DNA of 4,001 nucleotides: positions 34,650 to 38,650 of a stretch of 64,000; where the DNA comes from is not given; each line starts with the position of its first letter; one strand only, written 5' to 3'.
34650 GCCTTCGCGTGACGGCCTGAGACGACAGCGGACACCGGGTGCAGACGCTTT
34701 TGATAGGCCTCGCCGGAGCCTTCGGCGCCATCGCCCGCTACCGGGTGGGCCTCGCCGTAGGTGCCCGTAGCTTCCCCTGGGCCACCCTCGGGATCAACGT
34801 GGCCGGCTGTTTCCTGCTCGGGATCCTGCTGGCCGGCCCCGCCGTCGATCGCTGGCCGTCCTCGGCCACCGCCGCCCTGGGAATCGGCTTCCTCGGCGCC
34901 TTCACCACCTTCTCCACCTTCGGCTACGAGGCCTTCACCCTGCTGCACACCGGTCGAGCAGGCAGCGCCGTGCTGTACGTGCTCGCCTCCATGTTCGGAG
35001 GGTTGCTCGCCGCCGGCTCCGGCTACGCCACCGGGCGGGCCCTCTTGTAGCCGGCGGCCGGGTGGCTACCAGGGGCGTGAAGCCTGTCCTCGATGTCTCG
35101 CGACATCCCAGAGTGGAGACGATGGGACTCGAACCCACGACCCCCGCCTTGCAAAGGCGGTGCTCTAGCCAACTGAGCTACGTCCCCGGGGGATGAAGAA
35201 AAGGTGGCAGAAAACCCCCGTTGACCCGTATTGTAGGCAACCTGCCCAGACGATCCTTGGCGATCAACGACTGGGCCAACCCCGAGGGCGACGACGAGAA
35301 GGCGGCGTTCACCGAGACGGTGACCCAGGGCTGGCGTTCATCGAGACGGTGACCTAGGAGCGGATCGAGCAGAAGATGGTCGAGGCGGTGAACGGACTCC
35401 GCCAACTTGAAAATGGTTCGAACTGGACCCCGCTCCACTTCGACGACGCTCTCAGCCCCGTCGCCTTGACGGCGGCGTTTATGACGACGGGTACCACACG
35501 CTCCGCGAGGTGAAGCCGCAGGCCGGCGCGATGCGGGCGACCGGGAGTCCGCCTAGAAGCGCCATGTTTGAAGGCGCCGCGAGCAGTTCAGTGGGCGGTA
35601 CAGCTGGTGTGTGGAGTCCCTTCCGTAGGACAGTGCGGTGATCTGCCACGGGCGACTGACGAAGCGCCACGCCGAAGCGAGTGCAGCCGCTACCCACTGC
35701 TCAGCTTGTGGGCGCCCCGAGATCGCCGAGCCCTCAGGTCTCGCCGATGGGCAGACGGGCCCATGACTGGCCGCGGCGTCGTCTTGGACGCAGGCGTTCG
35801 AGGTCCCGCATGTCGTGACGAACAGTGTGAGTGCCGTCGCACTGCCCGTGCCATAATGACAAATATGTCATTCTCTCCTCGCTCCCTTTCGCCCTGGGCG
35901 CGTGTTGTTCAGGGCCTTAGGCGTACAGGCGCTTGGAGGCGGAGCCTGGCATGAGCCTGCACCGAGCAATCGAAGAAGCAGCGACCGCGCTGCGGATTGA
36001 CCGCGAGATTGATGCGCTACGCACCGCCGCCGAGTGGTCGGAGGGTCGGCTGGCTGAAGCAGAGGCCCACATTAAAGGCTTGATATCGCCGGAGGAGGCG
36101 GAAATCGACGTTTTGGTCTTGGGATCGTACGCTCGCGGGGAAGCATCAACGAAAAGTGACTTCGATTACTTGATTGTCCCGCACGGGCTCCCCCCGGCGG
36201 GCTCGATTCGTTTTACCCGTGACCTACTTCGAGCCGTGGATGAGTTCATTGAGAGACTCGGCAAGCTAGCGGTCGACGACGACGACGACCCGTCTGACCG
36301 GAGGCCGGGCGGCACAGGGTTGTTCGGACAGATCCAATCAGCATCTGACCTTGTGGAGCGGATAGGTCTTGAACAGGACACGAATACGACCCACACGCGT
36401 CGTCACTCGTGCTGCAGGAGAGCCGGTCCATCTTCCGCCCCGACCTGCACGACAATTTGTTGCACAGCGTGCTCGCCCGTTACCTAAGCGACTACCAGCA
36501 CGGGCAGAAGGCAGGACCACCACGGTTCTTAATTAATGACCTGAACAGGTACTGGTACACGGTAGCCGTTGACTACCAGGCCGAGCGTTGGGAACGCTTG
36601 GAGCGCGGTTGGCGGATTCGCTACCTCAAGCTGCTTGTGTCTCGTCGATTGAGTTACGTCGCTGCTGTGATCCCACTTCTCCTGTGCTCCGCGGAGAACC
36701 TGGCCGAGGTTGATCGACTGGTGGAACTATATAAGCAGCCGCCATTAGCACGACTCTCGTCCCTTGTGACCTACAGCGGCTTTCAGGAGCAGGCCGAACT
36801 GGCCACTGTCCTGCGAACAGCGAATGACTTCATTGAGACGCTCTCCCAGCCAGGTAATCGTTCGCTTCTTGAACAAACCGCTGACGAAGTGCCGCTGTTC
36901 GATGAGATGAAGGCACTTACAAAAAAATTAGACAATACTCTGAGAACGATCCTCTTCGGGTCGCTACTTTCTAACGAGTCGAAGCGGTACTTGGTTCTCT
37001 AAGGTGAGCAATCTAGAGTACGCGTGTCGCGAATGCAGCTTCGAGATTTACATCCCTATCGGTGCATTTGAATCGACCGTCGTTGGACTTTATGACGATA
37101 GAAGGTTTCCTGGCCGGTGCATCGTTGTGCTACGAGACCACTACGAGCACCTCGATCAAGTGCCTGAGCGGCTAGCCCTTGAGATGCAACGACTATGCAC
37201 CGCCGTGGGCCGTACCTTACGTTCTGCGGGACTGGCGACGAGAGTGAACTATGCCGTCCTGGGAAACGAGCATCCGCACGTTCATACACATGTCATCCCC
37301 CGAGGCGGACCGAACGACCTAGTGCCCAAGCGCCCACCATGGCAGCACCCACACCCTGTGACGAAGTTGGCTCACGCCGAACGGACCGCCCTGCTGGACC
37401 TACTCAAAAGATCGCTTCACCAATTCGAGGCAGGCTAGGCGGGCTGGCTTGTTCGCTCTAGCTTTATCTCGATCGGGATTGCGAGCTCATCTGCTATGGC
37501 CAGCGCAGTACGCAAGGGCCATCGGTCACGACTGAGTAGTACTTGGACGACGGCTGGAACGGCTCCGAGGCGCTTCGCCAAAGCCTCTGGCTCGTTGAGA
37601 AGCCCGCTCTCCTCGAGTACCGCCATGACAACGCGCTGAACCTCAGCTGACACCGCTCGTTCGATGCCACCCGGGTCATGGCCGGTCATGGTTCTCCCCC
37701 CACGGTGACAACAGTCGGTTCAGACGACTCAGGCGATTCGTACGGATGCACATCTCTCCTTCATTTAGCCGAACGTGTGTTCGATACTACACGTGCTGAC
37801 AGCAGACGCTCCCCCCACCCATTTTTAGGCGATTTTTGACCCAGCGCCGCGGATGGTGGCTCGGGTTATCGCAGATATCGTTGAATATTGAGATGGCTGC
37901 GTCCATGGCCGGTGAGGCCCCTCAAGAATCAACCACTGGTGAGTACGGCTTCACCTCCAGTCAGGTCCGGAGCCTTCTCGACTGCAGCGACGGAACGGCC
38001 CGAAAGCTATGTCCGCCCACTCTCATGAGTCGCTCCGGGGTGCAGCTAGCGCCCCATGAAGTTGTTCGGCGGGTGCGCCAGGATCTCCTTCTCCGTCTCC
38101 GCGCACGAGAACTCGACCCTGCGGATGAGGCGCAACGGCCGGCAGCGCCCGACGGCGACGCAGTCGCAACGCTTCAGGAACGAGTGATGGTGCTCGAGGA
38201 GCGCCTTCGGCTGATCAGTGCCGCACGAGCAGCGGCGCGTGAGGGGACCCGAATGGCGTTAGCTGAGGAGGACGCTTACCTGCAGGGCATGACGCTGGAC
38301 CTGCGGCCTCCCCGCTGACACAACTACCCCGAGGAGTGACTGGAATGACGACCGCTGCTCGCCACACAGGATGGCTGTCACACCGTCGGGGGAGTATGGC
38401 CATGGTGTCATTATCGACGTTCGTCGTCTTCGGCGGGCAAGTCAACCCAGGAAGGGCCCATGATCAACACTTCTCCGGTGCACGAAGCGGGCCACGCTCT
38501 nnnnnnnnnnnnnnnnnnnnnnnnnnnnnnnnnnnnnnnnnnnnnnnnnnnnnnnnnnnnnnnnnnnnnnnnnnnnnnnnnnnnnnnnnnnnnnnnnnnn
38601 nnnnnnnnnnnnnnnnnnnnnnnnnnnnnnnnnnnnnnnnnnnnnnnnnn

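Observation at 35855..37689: Nucleotidyltransferase-HIT gene pair with palindromic operator and convergent XRE regulator: possible nucleotidylation writer/eraser or signalling module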

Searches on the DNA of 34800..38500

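Call 107: search_rna_families(source=window, start=34800, end=38500, threshold=evalue, max_evalue=0.1)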
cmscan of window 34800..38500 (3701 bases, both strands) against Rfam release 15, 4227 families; matches with E-value up to 0.1: 1.
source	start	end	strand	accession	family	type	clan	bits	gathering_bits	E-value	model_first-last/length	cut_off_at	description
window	35114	35187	-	RF00005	tRNA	Gene; tRNA;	CL00001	70.7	29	1.2e-14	1-71/71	no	tRNA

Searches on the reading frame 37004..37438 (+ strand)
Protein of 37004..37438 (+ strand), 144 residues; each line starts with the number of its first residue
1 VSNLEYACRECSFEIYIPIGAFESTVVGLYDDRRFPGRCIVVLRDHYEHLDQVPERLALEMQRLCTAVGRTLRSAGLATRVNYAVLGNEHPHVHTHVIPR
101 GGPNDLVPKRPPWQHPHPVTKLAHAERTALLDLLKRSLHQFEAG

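Call 4: search_protein_families(library=pfam, proteins=[window:37004-37435:+], max_evalue=1)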
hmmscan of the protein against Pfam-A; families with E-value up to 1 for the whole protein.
window:37004-37435:+ (144 aa): 1 family
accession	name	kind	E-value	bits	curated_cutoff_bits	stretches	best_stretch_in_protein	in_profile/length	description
PF01230.28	HIT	-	2.6e-08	34.8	21.5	1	23-100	13-95/98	HIT domain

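Call 8: search_protein_families(library=padloc, proteins=[window:37004-37435:+], max_evalue=0.1)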
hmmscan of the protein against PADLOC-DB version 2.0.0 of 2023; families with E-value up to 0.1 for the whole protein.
window:37004-37435:+ (144 aa): 0 families

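Call 9: search_protein_families(library=ncbifam, proteins=[window:37004-37435:+], max_evalue=0.1)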
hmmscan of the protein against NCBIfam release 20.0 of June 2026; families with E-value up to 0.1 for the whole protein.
window:37004-37435:+ (144 aa): 0 families

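Call 11: search_solved_structures(query=window:37004-37435:+, max_evalue=1)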
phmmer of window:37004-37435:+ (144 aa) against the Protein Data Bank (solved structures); distinct sequences matched with E-value up to 1: 9.
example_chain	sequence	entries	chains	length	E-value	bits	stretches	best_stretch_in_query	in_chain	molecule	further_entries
2oik_A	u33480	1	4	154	2.9e-07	33.9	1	31-102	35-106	Histidine triad (HIT) protein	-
3i4s_A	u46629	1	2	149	2.9e-05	27.5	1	17-123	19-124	HISTIDINE TRIAD PROTEIN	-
3nrd_A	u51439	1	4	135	0.00041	23.7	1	17-105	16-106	histidine triad (HIT) protein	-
3i24_A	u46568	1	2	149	0.0038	20.6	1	47-139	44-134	HIT family hydrolase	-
3p0t_A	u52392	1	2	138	0.043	17.2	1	33-105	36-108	Uncharacterized protein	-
3o0m_A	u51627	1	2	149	0.052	16.9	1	24-104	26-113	HIT family protein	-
7mqw_A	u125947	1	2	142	0.059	16.7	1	34-106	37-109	HIT family protein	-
3ohe_A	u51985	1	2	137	0.061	16.7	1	42-127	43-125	Histidine triad (HIT) protein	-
1y23_A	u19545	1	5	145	0.1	16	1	35-105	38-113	Histidine triad protein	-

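Call 13: search_protein_families(library=padloc, proteins=[window:37004-37435:+], max_evalue=10)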
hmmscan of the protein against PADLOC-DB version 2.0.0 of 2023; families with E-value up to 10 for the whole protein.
window:37004-37435:+ (144 aa): 0 families

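Call 52: find_encoding_contigs(protein=window:37004-37438:+, flank=6000, max_places=5)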
Protein window:37004-37438:+ (144 aa): 1 contig read that carries it; 1 place shown.
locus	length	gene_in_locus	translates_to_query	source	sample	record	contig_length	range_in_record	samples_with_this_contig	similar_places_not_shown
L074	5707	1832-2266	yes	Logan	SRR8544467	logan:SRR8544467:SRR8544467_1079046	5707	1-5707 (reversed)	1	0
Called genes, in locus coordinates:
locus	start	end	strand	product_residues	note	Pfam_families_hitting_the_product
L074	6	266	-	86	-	-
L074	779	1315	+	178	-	-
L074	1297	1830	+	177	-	-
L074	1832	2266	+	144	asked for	PF01230:HIT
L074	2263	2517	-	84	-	-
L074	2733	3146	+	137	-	-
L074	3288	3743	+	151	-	-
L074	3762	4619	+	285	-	-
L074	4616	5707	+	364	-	?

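Call 89: find_related_loci(query=A4, collection=metagenome_contigs, flank=4000)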
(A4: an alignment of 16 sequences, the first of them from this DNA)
Query A4 (139 aa) in metagenome_contigs; peptide patterns used: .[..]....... (x = any residue, [..] = any of these).
171 stretches matched a pattern; 88 encode a relative of the query (tblastn E <= 1e-3); the best 80 are kept; 80 distinct loci.
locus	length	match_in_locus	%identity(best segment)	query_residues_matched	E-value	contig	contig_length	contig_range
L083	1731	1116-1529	41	1-138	1e-36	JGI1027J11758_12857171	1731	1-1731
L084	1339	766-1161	50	1-133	3e-37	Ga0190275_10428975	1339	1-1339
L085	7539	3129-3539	40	1-137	1e-35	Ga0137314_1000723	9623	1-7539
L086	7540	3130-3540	40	1-137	1e-35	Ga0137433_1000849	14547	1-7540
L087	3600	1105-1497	42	3-133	3e-34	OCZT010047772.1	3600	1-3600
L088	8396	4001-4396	42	2-133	3e-34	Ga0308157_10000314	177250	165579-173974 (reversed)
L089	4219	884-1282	45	1-133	2e-34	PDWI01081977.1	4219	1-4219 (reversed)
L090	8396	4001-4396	45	2-133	4e-34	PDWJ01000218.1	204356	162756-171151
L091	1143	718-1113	47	2-133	4e-35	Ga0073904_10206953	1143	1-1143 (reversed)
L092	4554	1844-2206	43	1-121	5e-32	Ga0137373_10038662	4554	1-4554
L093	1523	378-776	41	1-133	7e-32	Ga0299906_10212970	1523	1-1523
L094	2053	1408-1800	41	3-133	1e-31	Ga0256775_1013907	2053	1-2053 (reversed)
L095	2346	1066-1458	45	2-133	8e-31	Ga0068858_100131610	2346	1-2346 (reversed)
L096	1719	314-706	41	2-133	4e-31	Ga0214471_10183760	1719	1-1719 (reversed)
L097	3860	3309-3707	40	1-133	2e-30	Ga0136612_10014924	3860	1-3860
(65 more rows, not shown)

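Call 97: search_protein_families(library=padloc, alignment_id=A5, max_evalue=0.000001)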
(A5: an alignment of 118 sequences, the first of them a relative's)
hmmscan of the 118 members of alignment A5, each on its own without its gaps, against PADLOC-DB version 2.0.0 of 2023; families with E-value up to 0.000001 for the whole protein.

A. member 1, L101:4471-5472:+ (334 aa): 0 families

B. families by the number of members that match (of 118 scanned): 202 families (the first 25 are shown)
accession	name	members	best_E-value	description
PDLC03523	REase_II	2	2.1e-71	Type II restriction enzyme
PDLC04042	PD-T4-6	2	1e-59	-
PDLC04053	PD-T4-6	2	1.3e-52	-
PDLC04134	mad2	2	8.9e-11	mads_2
PDLC00029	DruM2|DruM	1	1.4e-175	DNA cytosine methylase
PDLC00032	DruM2|DruM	1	4.1e-144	DNA cytosine methylase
PDLC00026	DruM2|DruM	1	1.6e-141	DNA cytosine methylase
PDLC03304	MTase_II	1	3.3e-128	Type II methyltransferase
PDLC02512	PglW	1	2e-117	PglW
PDLC03040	REase_I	1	7.8e-117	Type I restriction enzyme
PDLC04639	PDC-M41B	1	3.3e-104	-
PDLC04569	PDC-M30B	1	4.6e-98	-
PDLC03976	PD-Lambda-1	1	1.4e-95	-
PDLC02621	DrmD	1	1.7e-94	DrmD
PDLC03977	PD-Lambda-1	1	3.7e-89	-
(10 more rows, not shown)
